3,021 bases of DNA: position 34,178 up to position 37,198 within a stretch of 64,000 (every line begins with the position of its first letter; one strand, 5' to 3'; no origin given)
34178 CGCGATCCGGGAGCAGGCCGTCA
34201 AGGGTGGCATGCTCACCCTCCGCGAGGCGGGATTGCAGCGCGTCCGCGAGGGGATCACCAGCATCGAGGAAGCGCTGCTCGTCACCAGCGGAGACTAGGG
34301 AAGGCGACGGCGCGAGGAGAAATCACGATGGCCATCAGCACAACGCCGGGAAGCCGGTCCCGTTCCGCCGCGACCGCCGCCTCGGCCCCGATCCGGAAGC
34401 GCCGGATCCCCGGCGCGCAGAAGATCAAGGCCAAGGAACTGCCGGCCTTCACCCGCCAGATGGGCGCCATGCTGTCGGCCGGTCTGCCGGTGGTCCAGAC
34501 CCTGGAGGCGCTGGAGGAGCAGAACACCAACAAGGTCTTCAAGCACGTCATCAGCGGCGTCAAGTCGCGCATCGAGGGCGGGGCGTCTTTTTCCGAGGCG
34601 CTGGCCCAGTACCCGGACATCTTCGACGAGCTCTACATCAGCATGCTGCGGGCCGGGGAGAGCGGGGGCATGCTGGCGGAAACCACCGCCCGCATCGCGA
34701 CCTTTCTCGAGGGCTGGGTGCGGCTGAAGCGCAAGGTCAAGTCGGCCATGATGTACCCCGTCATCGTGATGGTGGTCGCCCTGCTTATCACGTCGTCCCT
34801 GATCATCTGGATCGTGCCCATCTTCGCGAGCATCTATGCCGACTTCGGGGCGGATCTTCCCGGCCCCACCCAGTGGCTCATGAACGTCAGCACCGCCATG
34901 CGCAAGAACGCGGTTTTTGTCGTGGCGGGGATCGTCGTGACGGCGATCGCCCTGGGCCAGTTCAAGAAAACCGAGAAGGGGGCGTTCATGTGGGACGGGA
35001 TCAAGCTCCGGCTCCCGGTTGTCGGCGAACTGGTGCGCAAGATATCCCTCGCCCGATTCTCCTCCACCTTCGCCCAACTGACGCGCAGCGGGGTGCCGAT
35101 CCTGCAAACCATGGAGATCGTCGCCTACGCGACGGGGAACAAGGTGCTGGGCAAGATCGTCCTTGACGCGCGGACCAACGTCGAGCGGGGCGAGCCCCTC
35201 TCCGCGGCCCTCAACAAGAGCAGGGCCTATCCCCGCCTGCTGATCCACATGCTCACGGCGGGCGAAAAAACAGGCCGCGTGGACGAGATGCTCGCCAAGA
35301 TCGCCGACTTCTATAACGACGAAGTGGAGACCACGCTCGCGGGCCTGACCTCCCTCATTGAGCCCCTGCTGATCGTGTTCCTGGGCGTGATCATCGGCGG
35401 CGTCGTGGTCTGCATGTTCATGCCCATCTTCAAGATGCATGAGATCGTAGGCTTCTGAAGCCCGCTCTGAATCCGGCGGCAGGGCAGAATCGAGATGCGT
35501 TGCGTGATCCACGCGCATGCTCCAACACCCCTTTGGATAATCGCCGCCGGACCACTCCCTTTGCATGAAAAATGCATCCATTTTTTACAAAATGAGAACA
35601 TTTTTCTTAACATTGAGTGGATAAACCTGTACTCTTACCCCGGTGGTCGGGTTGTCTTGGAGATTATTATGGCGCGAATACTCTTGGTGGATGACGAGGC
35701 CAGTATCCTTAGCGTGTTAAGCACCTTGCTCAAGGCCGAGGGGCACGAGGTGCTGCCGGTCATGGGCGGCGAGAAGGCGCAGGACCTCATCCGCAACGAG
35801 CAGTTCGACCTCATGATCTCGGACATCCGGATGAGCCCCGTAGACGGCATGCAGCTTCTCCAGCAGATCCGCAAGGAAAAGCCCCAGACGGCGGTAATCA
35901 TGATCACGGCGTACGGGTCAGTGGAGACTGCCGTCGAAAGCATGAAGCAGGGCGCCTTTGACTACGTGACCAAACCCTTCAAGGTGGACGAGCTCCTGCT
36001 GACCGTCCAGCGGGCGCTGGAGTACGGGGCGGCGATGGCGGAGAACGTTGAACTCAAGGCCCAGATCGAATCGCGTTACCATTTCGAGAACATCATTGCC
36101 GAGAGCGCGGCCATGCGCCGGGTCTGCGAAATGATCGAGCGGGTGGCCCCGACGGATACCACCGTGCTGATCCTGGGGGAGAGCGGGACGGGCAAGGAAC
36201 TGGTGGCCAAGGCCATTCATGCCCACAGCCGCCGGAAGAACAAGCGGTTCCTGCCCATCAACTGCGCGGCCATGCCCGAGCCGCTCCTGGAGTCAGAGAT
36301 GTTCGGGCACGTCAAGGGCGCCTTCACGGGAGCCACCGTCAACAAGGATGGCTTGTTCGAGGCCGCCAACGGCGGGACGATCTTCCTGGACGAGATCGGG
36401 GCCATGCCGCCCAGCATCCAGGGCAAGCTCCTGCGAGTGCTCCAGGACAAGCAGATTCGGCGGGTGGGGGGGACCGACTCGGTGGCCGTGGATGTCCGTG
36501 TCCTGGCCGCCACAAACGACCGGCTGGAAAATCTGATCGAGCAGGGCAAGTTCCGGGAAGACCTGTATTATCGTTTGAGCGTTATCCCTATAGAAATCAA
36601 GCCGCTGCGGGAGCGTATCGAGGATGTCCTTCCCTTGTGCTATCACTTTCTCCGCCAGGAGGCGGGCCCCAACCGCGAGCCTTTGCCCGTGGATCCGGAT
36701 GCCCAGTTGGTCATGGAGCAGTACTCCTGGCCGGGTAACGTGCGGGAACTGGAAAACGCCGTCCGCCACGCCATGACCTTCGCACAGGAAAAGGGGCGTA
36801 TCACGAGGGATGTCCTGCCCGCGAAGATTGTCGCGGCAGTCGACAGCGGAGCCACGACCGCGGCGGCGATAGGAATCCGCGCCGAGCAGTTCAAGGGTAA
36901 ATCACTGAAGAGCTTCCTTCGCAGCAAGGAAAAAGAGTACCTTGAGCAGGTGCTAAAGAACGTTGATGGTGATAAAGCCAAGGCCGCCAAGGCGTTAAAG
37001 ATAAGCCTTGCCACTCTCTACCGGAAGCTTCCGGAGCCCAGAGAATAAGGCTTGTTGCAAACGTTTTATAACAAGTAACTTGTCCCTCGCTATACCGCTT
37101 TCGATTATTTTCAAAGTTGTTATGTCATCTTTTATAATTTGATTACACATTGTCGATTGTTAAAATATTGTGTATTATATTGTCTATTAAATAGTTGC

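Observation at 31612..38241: Second, sigma-54-controlled pilus-like module: GspE-N-only protein, PilB, PilC, NtrC-type regulator and two paralogous DUF1559-like pilins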

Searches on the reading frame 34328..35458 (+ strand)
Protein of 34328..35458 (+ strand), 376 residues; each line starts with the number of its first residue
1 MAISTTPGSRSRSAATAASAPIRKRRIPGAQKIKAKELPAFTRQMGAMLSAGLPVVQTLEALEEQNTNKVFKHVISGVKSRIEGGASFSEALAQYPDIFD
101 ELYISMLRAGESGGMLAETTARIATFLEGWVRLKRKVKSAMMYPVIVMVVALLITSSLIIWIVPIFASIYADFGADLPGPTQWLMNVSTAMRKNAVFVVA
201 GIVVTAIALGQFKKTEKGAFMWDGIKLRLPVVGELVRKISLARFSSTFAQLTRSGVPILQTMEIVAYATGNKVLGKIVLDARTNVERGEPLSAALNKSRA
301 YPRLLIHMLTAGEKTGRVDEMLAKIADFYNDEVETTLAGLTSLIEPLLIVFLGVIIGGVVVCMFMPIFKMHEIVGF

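Call 3: search_protein_families(library=pfam, proteins=[window:34328-35458:+], max_evalue=0.01)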
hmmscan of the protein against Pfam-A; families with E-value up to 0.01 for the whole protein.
window:34328-35458:+ (376 aa): 1 family
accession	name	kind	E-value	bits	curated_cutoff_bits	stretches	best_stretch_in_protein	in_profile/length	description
PF00482.28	T2SSF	-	1e-63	213.3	25.2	2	41-164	1-125/125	Type II secretion system (T2SS), protein F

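Call 18: search_protein_families(library=ncbifam, proteins=[window:34328-35458:+], max_evalue=0.01)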
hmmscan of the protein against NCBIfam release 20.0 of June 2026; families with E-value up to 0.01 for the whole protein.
window:34328-35458:+ (376 aa): 6 families
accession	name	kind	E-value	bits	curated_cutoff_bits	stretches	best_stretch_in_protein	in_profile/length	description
NF052606.1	T4PiliAsmPilCMyx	equivalog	1.1e-106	357.2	700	1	26-372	70-416/419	type IV pilus assembly protein PilC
NF052607.1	T4PiliAsmPilCThrm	equivalog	4.9e-104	348.6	700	1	26-370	54-400/406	type IV pilus assembly protein PilC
TIGR02120.1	GspF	equivalog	1.2e-97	327.7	424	1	23-373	50-400/401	type II secretion system inner membrane protein GspF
NF007861.0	PRK10573.1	equivalog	5.4e-79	266.1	401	1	24-374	47-398/401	protein transport protein HofC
NF047826.1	T3SSXpsF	equivalog_domain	2.9e-66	223.9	650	1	25-375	55-405/405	type II secretion system protein XpsF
NF041012.2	T4P_ComGB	equivalog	5.8e-40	137.6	240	1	40-370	5-330/332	competence type IV pilus assembly protein ComGB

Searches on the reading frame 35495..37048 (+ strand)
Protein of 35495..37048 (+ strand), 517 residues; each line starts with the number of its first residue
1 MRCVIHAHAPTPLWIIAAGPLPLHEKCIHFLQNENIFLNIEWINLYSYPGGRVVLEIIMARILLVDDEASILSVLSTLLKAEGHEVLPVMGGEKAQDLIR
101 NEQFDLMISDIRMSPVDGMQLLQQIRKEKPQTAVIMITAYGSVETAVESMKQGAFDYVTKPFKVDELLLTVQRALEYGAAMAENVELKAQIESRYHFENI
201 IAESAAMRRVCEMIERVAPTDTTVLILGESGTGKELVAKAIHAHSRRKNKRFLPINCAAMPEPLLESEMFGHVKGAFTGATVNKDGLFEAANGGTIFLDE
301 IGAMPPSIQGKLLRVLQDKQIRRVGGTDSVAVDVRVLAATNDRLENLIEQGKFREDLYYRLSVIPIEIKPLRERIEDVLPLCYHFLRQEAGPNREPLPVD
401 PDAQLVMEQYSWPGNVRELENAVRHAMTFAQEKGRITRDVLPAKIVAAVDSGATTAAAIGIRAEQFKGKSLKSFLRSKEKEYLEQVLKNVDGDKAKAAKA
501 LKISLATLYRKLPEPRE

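Call 3: search_protein_families(library=pfam, proteins=[window:35495-37048:+], max_evalue=0.01)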
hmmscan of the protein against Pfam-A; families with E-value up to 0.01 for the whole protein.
window:35495-37048:+ (517 aa): 12 families
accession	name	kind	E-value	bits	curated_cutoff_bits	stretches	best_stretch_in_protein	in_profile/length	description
PF00158.32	Sigma54_activat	-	2.1e-72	242.7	20.2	1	200-367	1-168/168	Sigma-54 interaction domain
PF00072.30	Response_reg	-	7.7e-30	103.8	30.2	1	62-171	1-110/111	Response regulator receiver domain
PF25601.1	AAA_lid_14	-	2.2e-19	69.5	27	1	372-454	1-83/87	AAA+ ATPase lid domain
PF14532.12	Sigma54_activ_2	-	2.3e-19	70.4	25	1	201-371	1-138/138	Sigma-54 interaction domain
PF07728.20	AAA_5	-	9.5e-11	42.3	22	1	224-343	2-124/139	AAA domain (dynein-related subfamily)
PF02954.25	HTH_8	-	1.5e-09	37.8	22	1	475-512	2-39/42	Bacterial regulatory protein, Fis family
PF00004.35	AAA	-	3.6e-07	31.1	21.2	1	224-348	1-115/131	ATPase family associated with various cellular activities (AAA)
PF07724.20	AAA_2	-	3.9e-05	24.2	27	1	223-328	5-110/166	AAA domain (Cdc48 subfamily)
PF07726.17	AAA_3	-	0.00071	19.9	27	1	224-341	2-111/131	ATPase family associated with various cellular activities (AAA)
PF20030.5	bpMoxR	-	0.001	18.7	27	1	210-341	20-145/205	MoxR domain in the MoxR-vWA-beta-propeller ternary systems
PF13191.12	AAA_16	-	0.0012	19.8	32.6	1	207-262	9-64/167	AAA ATPase domain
PF12775.13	AAA_7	-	0.0023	17.9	25.8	1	190-260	2-72/181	P-loop containing dynein motor region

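Call 18: search_protein_families(library=ncbifam, proteins=[window:35669-37048:+], max_evalue=0.01)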
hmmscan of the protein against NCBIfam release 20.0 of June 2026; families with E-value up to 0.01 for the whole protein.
window:35669-37048:+ (459 aa): 125 families (the best 25 are shown)
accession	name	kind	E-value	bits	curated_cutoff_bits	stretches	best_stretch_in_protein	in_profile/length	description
NF008469.0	PRK11361.1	equivalog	4e-137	457.7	714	1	2-455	5-452/461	acetoacetate metabolism transcriptional regulator AtoC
TIGR01818.1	ntrC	equivalog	1.5e-131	439.4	558.6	1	4-455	1-461/463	nitrogen regulation protein NR(I)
TIGR02915.1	PEP_resp_reg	equivalog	2.1e-116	389.4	502.6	1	4-452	1-437/445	PEP-CTERM-box response regulator transcription factor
NF041946.1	LuxO_transreg_Vib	equivalog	4.9e-113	378.4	800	1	6-455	1-458/463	quorum-sensing sigma-54 dependent transcriptional regulator LuxO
NF051870.1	NAssimRespRegNtrX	equivalog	7.9e-112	374.4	600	1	2-454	2-447/452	nitrogen assimilation response regulator NtrX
NF007689.0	PRK10365.1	equivalog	3.3e-110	368.9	760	1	3-454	7-439/441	sigma-54-dependent response regulator transcription factor ZraR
NF008176.1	PRK10923.1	equivalog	1.5e-109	366.7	620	1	3-456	5-465/469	nitrogen regulation protein NR(I)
NF011695.0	PRK15115.1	equivalog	7.1e-109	364.5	763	1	2-386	7-380/445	two-component system response regulator GlrR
NF041552.1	TF_PrdR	equivalog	1.9e-105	353.4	795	1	129-454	256-573/577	sigma-54 dependent transcriptional regulator PrdR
TIGR01817.1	nifA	equivalog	2.8e-102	343.2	528.85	1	129-387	185-442/534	nif-specific transcriptional activator NifA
NF003451.0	PRK05022.1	equivalog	3.8e-101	339.3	476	1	118-452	169-503/512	nitric oxide reductase transcriptional regulator NorR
NF038308.1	RNA_repair_RtcR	equivalog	1.1e-96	324.8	650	1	81-450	119-504/530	RNA repair transcriptional activator RtcR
NF050807.1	TransRegFlbDCaul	equivalog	1.3e-94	317.6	750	1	3-455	2-436/454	sigma-54-dependent transcriptional regulator FlbD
TIGR02329.1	propionate_PrpR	equivalog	8.6e-94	315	499.2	1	114-454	186-524/526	propionate catabolism operon regulatory protein PrpR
NF049963.1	RespRegFlgRCampy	domain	6.1e-93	312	750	1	43-379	42-373/429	fla regulon two-component system response regulator FlgR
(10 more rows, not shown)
